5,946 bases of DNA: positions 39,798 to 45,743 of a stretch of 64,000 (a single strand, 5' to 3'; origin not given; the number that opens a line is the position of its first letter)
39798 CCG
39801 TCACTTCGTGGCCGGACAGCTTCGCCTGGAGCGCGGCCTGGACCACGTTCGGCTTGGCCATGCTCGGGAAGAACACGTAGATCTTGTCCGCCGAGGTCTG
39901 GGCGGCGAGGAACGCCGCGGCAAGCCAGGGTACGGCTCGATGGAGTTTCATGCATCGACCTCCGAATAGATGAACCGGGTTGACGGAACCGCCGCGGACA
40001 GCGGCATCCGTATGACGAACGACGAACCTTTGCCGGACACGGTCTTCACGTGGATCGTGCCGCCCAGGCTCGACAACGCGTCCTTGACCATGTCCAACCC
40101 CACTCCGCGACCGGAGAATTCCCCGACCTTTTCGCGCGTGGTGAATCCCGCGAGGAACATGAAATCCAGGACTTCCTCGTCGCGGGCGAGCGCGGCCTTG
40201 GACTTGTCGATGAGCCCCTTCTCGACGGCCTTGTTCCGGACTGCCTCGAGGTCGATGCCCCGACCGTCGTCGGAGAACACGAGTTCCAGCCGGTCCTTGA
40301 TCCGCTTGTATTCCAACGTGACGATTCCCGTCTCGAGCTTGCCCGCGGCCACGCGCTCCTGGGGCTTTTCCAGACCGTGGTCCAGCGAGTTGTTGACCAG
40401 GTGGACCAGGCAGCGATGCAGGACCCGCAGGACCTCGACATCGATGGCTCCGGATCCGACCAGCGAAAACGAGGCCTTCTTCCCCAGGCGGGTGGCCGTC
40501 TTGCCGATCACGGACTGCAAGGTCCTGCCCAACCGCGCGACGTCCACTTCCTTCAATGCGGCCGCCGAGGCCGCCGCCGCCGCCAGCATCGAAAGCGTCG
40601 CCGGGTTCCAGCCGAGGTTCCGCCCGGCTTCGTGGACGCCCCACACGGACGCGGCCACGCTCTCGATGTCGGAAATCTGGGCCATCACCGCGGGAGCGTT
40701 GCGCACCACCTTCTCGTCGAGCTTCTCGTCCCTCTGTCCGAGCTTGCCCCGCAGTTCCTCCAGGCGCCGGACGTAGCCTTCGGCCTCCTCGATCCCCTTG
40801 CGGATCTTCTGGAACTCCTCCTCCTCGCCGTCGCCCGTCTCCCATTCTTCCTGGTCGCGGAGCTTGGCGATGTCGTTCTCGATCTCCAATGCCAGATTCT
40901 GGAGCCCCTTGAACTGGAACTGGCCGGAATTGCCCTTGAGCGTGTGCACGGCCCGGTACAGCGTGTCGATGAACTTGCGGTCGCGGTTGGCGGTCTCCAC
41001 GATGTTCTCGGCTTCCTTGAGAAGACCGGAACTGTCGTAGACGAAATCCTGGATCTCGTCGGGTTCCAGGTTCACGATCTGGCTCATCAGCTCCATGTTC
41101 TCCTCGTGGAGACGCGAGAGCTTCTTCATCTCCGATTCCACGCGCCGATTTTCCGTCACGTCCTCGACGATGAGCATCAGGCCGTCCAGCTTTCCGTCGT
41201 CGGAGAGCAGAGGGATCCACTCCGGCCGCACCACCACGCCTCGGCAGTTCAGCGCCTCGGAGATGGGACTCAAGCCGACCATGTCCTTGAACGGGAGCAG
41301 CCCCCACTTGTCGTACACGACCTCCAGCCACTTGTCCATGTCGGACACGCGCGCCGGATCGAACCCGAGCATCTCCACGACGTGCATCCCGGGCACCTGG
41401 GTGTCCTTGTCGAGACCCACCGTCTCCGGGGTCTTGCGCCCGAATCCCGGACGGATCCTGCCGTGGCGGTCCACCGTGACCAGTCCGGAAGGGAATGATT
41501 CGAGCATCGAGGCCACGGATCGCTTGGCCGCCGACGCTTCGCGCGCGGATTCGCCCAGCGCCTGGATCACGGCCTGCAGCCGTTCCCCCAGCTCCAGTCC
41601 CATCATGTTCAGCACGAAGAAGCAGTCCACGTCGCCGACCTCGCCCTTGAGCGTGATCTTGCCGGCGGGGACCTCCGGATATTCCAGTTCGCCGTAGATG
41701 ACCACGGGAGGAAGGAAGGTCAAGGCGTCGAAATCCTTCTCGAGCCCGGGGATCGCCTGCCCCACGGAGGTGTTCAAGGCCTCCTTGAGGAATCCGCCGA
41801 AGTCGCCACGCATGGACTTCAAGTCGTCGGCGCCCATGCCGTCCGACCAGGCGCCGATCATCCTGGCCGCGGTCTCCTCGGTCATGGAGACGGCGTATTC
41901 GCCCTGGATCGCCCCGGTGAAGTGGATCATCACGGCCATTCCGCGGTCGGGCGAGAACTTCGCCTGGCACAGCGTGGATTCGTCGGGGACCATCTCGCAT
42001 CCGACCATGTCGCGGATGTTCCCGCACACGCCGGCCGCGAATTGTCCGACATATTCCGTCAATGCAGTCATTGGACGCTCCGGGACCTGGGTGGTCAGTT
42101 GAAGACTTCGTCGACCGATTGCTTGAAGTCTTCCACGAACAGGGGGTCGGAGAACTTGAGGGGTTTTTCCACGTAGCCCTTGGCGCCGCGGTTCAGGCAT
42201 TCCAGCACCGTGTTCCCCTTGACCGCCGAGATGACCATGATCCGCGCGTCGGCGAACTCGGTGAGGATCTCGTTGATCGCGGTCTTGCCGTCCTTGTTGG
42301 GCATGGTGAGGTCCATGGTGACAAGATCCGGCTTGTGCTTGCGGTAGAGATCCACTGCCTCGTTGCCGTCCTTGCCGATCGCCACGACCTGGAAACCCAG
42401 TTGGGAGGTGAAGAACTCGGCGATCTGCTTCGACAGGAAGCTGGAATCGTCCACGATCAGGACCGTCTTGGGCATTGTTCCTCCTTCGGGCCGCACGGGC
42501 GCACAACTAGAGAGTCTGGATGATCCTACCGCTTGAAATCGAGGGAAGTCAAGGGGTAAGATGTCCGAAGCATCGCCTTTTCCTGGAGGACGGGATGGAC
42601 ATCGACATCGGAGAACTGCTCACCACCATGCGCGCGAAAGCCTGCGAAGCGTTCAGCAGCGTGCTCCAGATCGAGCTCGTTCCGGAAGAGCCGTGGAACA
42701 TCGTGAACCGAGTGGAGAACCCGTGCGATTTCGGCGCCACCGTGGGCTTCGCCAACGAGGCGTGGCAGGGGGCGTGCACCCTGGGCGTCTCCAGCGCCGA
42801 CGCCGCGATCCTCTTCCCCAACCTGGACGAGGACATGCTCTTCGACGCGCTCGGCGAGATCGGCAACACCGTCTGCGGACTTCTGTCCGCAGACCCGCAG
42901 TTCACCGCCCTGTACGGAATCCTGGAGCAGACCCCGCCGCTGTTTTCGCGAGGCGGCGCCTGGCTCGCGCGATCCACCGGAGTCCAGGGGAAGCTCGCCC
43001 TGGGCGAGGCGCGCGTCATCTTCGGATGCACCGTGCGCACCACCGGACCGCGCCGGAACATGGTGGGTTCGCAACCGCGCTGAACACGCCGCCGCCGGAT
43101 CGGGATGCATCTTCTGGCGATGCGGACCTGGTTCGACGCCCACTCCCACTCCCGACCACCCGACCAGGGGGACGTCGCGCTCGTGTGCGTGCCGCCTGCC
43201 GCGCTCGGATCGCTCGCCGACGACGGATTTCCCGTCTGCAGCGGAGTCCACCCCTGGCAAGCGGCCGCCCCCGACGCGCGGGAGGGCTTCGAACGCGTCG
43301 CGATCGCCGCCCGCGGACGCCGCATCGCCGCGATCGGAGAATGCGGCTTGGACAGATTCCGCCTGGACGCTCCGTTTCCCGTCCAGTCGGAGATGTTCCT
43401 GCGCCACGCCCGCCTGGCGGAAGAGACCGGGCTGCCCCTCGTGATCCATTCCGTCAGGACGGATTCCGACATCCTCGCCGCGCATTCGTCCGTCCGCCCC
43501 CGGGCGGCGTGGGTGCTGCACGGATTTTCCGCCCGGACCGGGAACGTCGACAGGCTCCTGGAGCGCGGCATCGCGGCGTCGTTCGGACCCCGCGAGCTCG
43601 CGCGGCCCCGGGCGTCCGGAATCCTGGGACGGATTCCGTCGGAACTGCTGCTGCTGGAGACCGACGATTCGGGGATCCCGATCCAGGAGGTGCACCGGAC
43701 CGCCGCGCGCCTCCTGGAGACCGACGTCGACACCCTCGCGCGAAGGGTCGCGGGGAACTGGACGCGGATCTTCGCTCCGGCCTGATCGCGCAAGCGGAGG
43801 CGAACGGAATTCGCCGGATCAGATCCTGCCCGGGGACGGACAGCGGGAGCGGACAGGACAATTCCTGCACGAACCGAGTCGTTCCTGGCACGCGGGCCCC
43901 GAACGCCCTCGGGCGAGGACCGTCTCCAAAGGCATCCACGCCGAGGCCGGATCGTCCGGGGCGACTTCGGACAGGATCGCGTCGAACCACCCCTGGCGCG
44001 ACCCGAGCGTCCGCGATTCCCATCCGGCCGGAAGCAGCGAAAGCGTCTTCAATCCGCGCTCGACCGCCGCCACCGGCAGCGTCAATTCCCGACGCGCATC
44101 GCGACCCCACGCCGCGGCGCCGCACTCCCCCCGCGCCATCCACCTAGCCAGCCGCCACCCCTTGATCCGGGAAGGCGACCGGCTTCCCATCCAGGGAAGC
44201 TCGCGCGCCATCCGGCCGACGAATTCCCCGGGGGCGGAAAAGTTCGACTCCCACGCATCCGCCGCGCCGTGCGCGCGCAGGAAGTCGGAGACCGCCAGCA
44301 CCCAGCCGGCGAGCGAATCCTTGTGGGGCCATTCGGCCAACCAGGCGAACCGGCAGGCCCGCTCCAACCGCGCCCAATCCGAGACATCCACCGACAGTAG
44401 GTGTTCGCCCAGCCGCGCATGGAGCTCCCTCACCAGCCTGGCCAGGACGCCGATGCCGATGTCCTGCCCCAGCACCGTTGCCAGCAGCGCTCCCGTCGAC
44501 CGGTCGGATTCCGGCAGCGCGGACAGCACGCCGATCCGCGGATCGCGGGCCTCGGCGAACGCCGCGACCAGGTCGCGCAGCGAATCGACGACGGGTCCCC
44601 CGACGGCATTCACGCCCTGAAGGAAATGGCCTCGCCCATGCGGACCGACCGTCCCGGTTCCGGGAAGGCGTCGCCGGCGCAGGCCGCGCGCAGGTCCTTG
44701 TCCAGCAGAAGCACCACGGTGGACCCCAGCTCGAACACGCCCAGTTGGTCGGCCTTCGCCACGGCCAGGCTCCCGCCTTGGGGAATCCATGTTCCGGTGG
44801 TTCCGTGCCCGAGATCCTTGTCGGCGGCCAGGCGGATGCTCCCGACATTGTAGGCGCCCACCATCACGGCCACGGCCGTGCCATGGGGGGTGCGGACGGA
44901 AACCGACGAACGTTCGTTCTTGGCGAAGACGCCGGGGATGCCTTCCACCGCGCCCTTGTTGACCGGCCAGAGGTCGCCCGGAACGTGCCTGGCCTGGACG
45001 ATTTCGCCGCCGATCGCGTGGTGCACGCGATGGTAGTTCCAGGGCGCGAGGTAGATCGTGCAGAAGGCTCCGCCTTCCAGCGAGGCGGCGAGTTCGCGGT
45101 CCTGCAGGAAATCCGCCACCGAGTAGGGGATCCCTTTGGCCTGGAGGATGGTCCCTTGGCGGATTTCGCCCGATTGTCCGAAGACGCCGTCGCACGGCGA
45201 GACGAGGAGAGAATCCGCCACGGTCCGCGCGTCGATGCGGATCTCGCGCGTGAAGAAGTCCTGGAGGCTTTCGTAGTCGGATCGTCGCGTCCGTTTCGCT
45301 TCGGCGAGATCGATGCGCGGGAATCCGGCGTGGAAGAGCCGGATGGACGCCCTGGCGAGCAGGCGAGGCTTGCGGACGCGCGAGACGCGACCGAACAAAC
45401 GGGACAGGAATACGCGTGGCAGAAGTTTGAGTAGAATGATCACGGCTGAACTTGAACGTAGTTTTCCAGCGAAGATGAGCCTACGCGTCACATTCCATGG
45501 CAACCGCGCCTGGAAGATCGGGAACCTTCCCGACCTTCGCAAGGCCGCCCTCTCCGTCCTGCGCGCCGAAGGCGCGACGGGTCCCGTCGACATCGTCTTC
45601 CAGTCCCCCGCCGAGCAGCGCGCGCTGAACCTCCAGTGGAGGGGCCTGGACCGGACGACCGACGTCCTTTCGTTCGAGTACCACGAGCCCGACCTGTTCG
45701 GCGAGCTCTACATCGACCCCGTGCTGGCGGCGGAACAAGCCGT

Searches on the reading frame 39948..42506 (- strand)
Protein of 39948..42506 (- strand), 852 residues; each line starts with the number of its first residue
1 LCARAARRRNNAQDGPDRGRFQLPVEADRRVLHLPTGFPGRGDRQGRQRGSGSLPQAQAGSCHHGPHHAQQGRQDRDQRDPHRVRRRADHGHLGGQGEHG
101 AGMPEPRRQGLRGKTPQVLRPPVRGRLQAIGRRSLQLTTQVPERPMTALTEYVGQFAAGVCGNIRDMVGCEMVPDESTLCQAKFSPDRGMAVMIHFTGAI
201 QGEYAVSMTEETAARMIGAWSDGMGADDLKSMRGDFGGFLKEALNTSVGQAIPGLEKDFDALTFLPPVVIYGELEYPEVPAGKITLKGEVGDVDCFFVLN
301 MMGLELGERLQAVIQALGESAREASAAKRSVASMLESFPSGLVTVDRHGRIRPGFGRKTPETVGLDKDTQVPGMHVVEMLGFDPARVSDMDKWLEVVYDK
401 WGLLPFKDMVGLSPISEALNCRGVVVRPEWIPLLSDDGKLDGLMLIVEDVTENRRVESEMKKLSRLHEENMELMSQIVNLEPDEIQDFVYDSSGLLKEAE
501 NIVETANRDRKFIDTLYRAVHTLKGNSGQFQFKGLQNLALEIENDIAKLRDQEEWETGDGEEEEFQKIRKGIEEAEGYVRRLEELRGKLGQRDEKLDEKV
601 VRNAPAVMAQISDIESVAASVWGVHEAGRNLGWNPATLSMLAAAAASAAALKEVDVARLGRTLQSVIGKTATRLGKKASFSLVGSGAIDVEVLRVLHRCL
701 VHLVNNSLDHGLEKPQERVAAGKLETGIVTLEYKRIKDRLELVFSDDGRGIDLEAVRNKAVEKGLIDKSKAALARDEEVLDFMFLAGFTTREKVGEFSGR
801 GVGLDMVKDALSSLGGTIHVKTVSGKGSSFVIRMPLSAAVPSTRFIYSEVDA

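Call 28: search_protein_families(library=pfam, proteins=[window:39948-42506:-], max_evalue=0.0001)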
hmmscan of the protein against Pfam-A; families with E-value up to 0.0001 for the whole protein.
window:39948-42506:- (852 aa): 3 families
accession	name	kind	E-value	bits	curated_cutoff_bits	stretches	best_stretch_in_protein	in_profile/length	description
PF02518.31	HATPase_c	-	8.1e-16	58.9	26.4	1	695-837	5-110/111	Histidine kinase-, DNA gyrase B-, and HSP90-like ATPase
PF01627.28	Hpt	-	2.7e-07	31.2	24.6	1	486-554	4-69/84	Hpt domain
PF13690.11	CheX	-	1.4e-06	28.7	27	1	191-278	2-81/94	Chemotaxis phosphatase CheX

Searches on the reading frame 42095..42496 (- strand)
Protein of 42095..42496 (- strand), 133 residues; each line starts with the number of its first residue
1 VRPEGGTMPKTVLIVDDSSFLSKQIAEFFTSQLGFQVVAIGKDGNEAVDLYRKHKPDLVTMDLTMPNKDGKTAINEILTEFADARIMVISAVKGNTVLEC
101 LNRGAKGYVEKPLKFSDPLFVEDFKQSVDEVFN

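Call 28: search_protein_families(library=pfam, proteins=[window:42095-42496:-], max_evalue=0.0001)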
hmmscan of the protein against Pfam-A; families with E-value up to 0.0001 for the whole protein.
window:42095-42496:- (133 aa): 1 family
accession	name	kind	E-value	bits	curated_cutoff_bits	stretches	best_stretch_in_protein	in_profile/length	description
PF00072.30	Response_reg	-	2.6e-21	76.3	30.2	1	12-116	1-104/111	Response regulator receiver domain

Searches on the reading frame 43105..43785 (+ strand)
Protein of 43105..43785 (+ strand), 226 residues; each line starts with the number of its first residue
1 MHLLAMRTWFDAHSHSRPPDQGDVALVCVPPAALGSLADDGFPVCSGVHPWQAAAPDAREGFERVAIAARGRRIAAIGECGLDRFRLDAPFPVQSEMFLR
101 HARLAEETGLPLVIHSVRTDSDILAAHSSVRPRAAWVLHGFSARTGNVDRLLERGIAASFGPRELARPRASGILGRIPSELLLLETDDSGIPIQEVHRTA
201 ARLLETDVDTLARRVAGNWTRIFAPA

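Call 28: search_protein_families(library=pfam, proteins=[window:43105-43785:+], max_evalue=0.0001)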
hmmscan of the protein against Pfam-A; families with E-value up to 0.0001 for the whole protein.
window:43105-43785:+ (226 aa): 1 family
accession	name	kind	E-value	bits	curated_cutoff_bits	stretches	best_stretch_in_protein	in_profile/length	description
PF01026.27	TatD_DNase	-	1.9e-27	96.7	27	1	44-187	57-203/253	TatD related DNase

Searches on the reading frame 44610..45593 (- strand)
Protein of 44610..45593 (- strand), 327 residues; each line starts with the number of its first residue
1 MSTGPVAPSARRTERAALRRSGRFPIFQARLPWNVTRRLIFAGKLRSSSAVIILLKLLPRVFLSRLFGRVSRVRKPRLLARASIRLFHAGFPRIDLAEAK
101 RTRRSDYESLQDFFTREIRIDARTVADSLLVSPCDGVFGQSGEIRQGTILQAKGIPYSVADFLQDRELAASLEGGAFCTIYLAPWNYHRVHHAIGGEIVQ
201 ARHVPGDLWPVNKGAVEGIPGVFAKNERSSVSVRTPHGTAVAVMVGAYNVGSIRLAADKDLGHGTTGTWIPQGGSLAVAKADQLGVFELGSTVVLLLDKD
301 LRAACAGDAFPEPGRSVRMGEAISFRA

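Call 23: search_protein_families(library=pfam, proteins=[window:44610-45593:-], max_evalue=0.0001)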
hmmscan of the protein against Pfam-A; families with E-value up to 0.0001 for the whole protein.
window:44610-45593:- (327 aa): 1 family
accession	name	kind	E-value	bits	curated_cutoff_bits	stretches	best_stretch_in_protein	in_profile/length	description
PF02666.20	PS_Dcarbxylase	-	2.1e-51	174.9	22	1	110-323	1-196/198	Phosphatidylserine decarboxylase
